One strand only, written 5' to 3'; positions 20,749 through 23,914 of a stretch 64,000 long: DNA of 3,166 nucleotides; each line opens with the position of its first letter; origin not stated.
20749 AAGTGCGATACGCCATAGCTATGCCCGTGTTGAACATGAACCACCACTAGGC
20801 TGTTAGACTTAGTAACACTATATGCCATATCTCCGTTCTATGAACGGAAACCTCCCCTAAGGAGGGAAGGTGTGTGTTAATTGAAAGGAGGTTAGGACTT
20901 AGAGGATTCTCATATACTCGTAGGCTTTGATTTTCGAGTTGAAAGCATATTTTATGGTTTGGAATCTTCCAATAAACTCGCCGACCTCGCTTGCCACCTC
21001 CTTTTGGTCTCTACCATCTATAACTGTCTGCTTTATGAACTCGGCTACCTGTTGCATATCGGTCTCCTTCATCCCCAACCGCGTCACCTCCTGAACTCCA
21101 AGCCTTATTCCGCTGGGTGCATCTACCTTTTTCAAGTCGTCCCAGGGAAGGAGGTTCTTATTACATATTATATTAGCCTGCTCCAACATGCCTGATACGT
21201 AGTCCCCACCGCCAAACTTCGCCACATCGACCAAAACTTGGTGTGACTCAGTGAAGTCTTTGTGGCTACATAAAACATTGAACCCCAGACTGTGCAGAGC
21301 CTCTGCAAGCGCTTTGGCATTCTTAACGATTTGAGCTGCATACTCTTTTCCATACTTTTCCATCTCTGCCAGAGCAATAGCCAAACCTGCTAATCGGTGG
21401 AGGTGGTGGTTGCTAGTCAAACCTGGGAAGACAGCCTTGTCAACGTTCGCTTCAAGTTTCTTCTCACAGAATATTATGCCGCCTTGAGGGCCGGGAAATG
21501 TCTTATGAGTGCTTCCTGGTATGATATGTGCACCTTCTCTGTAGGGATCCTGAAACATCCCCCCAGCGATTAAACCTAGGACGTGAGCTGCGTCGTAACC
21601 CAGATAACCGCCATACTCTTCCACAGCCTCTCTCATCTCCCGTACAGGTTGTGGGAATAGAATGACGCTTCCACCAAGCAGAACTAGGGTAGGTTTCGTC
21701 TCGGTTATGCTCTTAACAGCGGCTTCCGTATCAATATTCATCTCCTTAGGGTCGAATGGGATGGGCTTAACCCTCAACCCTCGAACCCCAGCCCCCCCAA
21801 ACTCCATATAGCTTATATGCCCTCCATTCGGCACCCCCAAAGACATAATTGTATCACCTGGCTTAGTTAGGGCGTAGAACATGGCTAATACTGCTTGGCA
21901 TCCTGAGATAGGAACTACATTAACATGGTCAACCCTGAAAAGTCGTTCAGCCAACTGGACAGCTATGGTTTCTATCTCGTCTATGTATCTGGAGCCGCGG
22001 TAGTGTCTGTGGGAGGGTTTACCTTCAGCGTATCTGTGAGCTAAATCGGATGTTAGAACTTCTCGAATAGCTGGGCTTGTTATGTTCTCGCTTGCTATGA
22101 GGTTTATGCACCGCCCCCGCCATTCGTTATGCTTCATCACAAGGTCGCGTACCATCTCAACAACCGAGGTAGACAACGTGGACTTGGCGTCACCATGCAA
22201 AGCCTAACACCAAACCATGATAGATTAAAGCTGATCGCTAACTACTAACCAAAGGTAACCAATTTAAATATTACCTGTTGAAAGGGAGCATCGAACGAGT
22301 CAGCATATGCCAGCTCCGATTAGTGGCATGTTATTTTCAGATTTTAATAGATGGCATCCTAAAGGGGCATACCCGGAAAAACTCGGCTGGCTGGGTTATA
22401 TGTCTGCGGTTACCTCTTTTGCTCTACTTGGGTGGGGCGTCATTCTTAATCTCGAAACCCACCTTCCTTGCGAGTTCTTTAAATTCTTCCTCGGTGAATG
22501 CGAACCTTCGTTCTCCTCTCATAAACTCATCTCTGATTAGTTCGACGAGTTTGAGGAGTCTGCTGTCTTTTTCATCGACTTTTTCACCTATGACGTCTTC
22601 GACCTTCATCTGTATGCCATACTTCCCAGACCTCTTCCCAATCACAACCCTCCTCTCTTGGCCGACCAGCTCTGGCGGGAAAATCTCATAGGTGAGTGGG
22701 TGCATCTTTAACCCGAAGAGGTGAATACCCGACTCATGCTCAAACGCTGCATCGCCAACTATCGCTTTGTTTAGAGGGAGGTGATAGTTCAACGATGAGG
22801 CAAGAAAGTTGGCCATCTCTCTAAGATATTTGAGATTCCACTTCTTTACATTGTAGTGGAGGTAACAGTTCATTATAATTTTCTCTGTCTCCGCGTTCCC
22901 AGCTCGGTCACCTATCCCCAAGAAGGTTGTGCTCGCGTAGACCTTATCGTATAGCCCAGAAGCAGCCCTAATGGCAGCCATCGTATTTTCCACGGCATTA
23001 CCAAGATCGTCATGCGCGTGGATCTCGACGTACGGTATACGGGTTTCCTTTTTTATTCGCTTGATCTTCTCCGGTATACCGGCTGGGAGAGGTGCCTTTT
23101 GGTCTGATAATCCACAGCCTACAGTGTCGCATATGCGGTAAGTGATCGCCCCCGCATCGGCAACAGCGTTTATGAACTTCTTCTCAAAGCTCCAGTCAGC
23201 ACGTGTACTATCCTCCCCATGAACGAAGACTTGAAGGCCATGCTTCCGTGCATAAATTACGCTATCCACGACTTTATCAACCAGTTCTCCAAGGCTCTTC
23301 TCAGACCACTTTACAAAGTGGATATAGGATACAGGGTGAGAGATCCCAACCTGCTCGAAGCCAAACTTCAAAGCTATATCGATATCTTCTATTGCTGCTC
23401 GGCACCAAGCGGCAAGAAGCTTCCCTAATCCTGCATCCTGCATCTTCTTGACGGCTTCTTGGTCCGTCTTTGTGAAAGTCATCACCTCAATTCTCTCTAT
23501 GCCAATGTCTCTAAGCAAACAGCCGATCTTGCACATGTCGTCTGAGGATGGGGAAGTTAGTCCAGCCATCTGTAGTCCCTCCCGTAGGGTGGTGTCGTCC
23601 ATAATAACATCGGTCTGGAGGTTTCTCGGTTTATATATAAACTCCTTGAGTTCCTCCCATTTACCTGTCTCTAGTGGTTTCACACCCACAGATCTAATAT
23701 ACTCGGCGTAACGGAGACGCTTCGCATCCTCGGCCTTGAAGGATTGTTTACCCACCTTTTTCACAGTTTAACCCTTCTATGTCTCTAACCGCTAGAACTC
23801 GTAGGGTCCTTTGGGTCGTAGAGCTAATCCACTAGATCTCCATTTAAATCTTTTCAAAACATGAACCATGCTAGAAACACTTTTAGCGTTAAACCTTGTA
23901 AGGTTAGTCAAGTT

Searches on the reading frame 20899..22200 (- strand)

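Call 24: search_protein_families(library=pfam, proteins=[window:20899-22200:-], max_evalue=0.001)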
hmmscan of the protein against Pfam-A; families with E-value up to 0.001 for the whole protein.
window:20899-22200:- (433 aa): 2 families
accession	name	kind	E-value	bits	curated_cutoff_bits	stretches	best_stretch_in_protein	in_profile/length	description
PF00464.25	SHMT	-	1.7e-77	261.2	27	1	17-389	8-399/399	Serine hydroxymethyltransferase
PF00155.27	Aminotran_1_2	-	1.6e-09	37.8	19.7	1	66-313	37-301/361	Aminotransferase class I and II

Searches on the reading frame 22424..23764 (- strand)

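Call 24: search_protein_families(library=pfam, proteins=[window:22424-23764:-], max_evalue=0.001)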
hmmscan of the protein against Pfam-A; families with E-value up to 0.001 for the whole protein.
window:22424-23764:- (446 aa): 2 families
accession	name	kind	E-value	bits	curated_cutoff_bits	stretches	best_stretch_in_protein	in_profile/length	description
PF00682.25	HMGL-like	-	2.9e-39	135.5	29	1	54-320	3-259/260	HMGL-like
PF22617.1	HCS_D2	-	1.2e-14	54.8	27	1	335-391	1-58/82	Homocitrate synthase post-HMGL domain-like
